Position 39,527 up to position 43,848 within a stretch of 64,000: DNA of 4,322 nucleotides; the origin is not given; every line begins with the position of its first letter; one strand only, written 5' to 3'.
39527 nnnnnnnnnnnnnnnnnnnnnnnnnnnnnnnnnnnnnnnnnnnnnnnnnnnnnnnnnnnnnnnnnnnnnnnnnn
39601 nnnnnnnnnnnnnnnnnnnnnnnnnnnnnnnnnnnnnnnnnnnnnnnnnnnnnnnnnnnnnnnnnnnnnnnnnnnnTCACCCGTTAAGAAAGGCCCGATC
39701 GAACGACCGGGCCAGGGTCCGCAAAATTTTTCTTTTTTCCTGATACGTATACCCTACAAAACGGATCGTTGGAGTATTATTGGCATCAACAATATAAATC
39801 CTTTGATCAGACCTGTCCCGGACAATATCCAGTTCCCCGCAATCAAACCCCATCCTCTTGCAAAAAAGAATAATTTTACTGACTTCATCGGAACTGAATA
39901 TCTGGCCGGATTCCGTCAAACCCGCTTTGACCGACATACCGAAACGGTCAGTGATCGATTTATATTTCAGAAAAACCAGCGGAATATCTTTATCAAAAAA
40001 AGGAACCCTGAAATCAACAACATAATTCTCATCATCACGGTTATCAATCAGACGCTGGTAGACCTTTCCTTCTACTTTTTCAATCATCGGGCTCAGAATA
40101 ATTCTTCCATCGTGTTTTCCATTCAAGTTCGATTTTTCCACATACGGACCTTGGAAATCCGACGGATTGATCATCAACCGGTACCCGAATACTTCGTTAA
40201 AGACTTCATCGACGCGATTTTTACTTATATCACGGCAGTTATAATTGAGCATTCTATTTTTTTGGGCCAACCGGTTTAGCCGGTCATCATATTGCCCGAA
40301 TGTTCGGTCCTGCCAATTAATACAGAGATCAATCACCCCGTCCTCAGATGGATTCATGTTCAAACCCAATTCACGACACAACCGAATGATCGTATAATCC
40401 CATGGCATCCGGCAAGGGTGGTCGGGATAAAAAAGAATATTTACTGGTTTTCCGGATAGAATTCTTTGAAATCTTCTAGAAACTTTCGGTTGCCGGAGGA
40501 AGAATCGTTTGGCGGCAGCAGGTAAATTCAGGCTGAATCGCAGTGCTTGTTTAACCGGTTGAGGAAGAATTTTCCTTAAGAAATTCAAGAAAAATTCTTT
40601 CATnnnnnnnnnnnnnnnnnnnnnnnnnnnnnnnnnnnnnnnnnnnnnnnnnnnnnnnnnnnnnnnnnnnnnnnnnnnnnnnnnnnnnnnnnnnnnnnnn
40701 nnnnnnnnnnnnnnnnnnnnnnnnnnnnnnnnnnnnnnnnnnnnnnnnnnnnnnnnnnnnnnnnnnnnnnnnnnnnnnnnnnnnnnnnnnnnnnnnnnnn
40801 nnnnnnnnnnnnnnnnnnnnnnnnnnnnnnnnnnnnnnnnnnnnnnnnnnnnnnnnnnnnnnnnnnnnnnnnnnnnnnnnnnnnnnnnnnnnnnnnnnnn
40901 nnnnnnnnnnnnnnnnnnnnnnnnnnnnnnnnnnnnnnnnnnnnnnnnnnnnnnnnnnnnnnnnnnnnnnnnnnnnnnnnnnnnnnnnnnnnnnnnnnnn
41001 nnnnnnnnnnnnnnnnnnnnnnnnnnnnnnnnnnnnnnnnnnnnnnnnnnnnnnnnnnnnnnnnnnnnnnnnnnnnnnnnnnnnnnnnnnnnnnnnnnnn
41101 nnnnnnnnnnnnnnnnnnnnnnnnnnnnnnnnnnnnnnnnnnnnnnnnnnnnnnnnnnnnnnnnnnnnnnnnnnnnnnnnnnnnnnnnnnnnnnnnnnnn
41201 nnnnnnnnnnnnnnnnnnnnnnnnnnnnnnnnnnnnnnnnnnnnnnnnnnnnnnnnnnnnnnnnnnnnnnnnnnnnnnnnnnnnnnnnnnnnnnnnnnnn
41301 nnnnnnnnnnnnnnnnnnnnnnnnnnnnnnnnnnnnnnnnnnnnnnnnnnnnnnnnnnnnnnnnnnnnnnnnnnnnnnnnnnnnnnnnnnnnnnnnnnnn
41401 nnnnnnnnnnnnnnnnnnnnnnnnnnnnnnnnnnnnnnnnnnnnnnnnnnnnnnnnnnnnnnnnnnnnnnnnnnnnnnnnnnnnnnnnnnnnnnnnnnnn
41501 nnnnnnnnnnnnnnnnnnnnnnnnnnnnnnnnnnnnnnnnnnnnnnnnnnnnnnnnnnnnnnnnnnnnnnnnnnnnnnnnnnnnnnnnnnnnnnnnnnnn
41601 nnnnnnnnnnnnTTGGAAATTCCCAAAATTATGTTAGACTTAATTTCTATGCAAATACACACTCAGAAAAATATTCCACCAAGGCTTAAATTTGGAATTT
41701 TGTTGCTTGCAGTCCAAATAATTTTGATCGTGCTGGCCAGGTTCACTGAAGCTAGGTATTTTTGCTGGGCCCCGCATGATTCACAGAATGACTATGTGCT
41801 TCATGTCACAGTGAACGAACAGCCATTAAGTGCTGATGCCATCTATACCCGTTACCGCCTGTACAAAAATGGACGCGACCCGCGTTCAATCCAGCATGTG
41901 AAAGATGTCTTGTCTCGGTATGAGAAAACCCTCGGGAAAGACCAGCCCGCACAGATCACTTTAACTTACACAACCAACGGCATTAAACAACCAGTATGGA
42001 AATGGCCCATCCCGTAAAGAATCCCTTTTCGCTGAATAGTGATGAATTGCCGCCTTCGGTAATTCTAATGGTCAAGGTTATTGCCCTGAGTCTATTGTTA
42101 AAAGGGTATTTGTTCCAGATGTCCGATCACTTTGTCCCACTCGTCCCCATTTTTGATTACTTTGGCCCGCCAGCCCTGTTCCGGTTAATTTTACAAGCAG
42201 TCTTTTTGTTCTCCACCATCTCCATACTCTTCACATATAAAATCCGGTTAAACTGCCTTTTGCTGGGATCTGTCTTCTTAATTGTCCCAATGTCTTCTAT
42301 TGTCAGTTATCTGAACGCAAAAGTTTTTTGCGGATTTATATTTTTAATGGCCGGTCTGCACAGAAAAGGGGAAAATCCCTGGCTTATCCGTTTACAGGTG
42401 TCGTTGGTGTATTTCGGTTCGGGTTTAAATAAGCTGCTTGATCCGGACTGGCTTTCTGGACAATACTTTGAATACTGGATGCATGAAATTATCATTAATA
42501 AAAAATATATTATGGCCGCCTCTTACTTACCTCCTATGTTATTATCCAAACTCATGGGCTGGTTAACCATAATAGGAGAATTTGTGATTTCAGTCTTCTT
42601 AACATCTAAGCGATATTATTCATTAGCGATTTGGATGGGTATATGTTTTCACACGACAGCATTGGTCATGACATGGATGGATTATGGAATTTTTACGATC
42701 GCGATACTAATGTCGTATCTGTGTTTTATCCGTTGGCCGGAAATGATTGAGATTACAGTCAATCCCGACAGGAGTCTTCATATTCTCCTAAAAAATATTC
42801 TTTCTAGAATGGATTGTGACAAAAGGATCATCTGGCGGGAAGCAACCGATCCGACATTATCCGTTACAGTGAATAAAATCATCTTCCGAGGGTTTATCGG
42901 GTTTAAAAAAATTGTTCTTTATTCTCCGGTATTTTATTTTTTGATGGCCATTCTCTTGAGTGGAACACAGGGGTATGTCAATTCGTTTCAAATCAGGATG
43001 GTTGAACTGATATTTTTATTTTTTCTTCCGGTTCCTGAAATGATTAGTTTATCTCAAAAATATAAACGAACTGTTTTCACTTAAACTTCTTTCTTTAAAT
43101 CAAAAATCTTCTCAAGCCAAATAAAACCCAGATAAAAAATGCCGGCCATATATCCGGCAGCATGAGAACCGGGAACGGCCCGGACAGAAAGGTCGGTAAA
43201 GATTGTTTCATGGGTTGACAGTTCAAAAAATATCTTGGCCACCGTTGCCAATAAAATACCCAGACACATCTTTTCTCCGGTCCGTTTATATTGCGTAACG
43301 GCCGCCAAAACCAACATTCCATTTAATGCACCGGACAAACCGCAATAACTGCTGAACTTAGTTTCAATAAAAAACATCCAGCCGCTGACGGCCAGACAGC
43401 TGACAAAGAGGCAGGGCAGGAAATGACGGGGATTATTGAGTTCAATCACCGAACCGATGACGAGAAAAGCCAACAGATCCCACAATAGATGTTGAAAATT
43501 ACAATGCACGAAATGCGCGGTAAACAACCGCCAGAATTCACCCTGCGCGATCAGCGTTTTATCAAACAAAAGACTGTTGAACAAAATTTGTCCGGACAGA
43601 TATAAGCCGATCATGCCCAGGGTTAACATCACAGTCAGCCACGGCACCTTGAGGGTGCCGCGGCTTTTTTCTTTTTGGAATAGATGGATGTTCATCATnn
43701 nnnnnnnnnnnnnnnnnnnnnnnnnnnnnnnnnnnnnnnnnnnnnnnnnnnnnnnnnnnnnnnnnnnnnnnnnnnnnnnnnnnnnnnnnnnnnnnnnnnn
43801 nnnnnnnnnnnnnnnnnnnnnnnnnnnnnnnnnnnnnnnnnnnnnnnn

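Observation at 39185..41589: Compact operon: OCD/mu-crystallin-family enzyme, ATP-grasp-like ligase, NUDIX hydrolase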

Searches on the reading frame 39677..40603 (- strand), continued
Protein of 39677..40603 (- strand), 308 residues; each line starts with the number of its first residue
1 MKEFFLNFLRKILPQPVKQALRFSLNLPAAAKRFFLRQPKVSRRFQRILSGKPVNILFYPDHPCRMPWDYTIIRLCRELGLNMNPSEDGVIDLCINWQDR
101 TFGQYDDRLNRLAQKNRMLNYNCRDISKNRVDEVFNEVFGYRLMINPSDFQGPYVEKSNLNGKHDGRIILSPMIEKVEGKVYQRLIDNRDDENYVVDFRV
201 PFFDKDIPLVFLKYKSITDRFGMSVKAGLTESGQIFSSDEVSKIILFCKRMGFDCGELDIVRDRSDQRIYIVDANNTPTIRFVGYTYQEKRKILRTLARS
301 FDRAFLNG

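Call 20: find_encoding_contigs(protein=P0009, flank=8000, max_places=3)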
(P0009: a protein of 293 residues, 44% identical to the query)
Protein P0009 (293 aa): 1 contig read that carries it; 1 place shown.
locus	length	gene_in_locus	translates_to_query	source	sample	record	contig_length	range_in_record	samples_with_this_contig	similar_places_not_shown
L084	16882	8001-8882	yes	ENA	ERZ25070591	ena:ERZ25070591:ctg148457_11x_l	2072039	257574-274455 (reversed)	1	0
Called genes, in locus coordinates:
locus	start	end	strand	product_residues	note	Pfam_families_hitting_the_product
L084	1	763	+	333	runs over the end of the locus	PF01408:GFO_IDH_MocA, PF03447:NAD_binding_3, PF22725:GFO_IDH_MocA_C3, PF02894:GFO_IDH_MocA_C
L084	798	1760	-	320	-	PF01012:ETF, PF00766:ETF_alpha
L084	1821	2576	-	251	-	PF01012:ETF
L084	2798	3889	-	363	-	PF05448:AXE1, PF00326:Peptidase_S9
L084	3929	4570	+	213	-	PF01502:PRA-CH, PF01503:PRA-PH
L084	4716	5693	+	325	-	PF03320:FBPase_glpX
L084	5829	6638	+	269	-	-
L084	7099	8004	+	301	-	PF02423:OCD_Mu_crystall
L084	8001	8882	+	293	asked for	-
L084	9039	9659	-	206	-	PF01725:Ham1p_like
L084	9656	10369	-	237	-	PF01138:RNase_PH, PF03725:RNase_PH_C (weak)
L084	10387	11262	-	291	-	PF01177:Asp_Glu_race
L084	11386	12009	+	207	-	PF00392:GntR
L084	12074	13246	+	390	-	PF00285:Citrate_synt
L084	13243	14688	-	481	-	PF12730:ABC2_membrane_4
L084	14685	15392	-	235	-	PF00005:ABC_tran, PF13401:AAA_22 (weak), PF13304:AAA_21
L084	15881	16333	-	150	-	-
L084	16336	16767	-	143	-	PF03965:Penicillinase_R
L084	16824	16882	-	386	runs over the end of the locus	PF01266:DAO (faint), PF05834:Lycopene_cycl, PF13450:NAD_binding_8 (weak)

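Call 66: search_protein_representatives(alignment_id=A1)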
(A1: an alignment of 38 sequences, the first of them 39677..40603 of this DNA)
Query: 38 sequences, 305 profile positions. Proteins with E-value up to 0.001 (for the whole library): 1550; up to 1e-10: 1361; up to 1e-30: 1031. The best 150 are listed.
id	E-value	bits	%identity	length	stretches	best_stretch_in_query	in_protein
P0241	1.9e-180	614.8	-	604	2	11-303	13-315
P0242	2.4e-177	604.6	-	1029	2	38-302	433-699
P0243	6.4e-177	603.2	-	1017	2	37-300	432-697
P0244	1.1e-115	402.2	-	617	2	47-300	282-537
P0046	4.4e-113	393.6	-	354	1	5-301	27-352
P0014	1.3e-108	378.9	-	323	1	6-303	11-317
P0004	4.8e-107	373.7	-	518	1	7-299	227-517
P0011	2.1e-106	371.7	-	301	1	20-303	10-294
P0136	6.4e-106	370.0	-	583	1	42-300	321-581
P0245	1.4e-105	368.9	-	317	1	7-302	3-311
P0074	1.6e-102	358.9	-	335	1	8-302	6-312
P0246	2.9e-102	358.0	-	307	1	7-301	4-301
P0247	6.5e-102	356.9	-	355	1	25-302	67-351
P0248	3.9e-101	354.3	-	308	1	21-301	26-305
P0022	5.7e-101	353.8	-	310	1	20-301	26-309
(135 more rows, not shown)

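Call 79: search_protein_families(library=padloc, proteins=[window:39677-40603:-], max_evalue=0.01)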
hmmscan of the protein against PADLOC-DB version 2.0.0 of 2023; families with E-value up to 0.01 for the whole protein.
window:39677-40603:- (308 aa): 0 families

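Call 87: search_protein_families(library=pfam, proteins=[L013:6571-7797:+, L018:8846-9106:+, L076:8823-9779:+, L006:8838-9623:+, L082:2906-3550:+, L026:8728-10611:-, L031:4836-6422:+], max_evalue=0.001)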
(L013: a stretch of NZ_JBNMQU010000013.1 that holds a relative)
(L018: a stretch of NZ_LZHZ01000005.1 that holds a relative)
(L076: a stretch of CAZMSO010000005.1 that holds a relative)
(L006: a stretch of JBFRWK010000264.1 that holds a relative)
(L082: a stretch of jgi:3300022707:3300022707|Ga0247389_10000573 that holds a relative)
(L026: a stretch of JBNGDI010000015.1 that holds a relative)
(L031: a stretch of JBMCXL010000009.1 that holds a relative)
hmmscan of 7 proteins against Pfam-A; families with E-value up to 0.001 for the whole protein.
L013:6571-7797:+ (408 aa): 2 families
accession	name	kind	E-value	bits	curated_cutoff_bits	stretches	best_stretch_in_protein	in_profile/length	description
PF02784.22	Orn_Arg_deC_N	-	4.1e-31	108.7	23.4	1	45-291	5-247/247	Pyridoxal-dependent decarboxylase, pyridoxal binding domain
PF00278.28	Orn_DAP_Arg_deC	-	1.4e-15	57.8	23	1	287-386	5-95/95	Pyridoxal-dependent decarboxylase, C-terminal sheet domain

L018:8846-9106:+ (86 aa): 1 family
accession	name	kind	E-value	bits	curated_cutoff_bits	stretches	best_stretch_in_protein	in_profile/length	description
PF00550.31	PP-binding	-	2.1e-06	28.3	20.8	1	28-81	18-67/67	Phosphopantetheine attachment site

L076:8823-9779:+ (318 aa): 3 families
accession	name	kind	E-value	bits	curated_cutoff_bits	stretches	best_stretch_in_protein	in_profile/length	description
PF00753.33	Lactamase_B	-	1.3e-24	87.7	22.7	1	57-227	8-196/196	Metallo-beta-lactamase superfamily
PF17778.7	BLACT_WH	-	1.1e-11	45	22.8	1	265-303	4-42/46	Beta-lactamase associated winged helix domain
PF12706.13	Lactamase_B_2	-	0.00056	20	27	0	67-119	4-62/200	Beta-lactamase superfamily domain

L006:8838-9623:+ (261 aa): 1 family
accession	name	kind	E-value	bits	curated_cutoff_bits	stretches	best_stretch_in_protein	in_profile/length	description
PF03567.20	Sulfotransfer_2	-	1.7e-09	38.6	22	1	16-226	2-205/252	Sulfotransferase family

L082:2906-3550:+ (215 aa): 0 families

L026:8728-10611:- (627 aa): 7 families
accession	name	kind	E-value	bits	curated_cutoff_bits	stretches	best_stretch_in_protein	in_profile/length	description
PF00534.26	Glycos_transf_1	-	1.1e-39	136.1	26.4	1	441-595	15-172/172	Glycosyl transferases group 1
PF13692.12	Glyco_trans_1_4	-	5.5e-34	117.9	27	1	444-580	4-141/142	Glycosyl transferases group 1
PF00535.33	Glycos_transf_2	-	8.2e-22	78.3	23.3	1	5-159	1-163/168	Glycosyl transferase family 2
PF13439.12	Glyco_transf_4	-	3e-15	57.1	28.5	1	268-425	1-169/170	Glycosyltransferase Family 4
PF13579.12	Glyco_trans_4_4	-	1e-05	26.4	29.7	1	277-421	9-158/158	Glycosyl transferase 4-like domain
PF13524.12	Glyco_trans_1_2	-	0.00013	22.3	25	1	474-609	16-142/144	Glycosyl transferase-like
PF20706.3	GT4-conflict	-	0.00042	19.8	26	1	500-544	263-310/385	Family 4 Glycosyltransferase in conflict systems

L031:4836-6422:+ (528 aa): 0 families

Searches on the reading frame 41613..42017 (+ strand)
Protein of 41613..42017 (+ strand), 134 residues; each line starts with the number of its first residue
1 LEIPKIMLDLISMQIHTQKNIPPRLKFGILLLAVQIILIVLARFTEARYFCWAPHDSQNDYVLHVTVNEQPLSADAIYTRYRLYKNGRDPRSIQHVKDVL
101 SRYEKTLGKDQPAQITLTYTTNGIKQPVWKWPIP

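Call 3: search_protein_families(library=pfam, proteins=[window:41613-42017:+], max_evalue=1)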
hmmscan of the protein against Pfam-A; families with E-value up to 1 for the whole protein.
window:41613-42017:+ (134 aa): 1 family
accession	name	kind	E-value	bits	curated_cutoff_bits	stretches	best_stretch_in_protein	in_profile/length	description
PF13374.12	TPR_10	-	0.00075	19.9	27.5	1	82-112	11-41/42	Tetratricopeptide repeat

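Call 4: search_protein_families(library=ncbifam, proteins=[window:41613-42017:+], max_evalue=1)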
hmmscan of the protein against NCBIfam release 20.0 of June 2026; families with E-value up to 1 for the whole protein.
window:41613-42017:+ (134 aa): 0 families

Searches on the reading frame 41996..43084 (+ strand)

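Call 3: search_protein_families(library=pfam, proteins=[window:41996-43084:+], max_evalue=1)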
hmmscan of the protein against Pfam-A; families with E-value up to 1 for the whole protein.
window:41996-43084:+ (362 aa): 2 families
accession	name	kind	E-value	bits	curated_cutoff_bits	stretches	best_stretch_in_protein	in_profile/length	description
PF07291.16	MauE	-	0.00052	20.8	27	1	129-223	6-86/128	Methylamine utilisation protein MauE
PF07681.17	DoxX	-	0.0011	20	23.6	1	130-224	4-81/85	DoxX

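Call 4: search_protein_families(library=ncbifam, proteins=[window:41996-43084:+], max_evalue=1)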
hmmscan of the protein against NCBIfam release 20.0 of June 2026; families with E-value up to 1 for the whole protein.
window:41996-43084:+ (362 aa): 1 family
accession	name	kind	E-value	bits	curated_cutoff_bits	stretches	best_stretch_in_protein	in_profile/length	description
TIGR04033.1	export_SdpB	subfamily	0.00012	21.9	178.4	1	130-239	156-269/276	sporulation-delaying protein SdpB family protein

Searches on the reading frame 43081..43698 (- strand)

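Call 3: search_protein_families(library=pfam, proteins=[window:43081-43698:-], max_evalue=1)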
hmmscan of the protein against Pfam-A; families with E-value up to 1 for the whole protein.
window:43081-43698:- (205 aa): 1 family
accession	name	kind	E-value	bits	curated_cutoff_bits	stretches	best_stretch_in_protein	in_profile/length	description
PF01694.28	Rhomboid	-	2.8e-12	47.5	22.6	1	53-190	2-137/143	Rhomboid domain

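Call 4: search_protein_families(library=ncbifam, proteins=[window:43081-43698:-], max_evalue=1)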
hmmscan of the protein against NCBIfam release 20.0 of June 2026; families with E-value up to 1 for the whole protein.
window:43081-43698:- (205 aa): 3 families
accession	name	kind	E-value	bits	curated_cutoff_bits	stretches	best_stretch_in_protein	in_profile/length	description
TIGR03902.1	rhom_GG_sort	equivalog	1.5e-35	122.4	84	1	42-189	3-152/154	rhombosortase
TIGR04239.1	rhombo_GlpG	equivalog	2.3e-07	30.8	250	1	22-146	102-225/271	rhomboid family intramembrane serine protease GlpG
NF008155.0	PRK10907.1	equivalog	2.4e-05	23.8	335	1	36-187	116-262/276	rhomboid family intramembrane serine protease GlpG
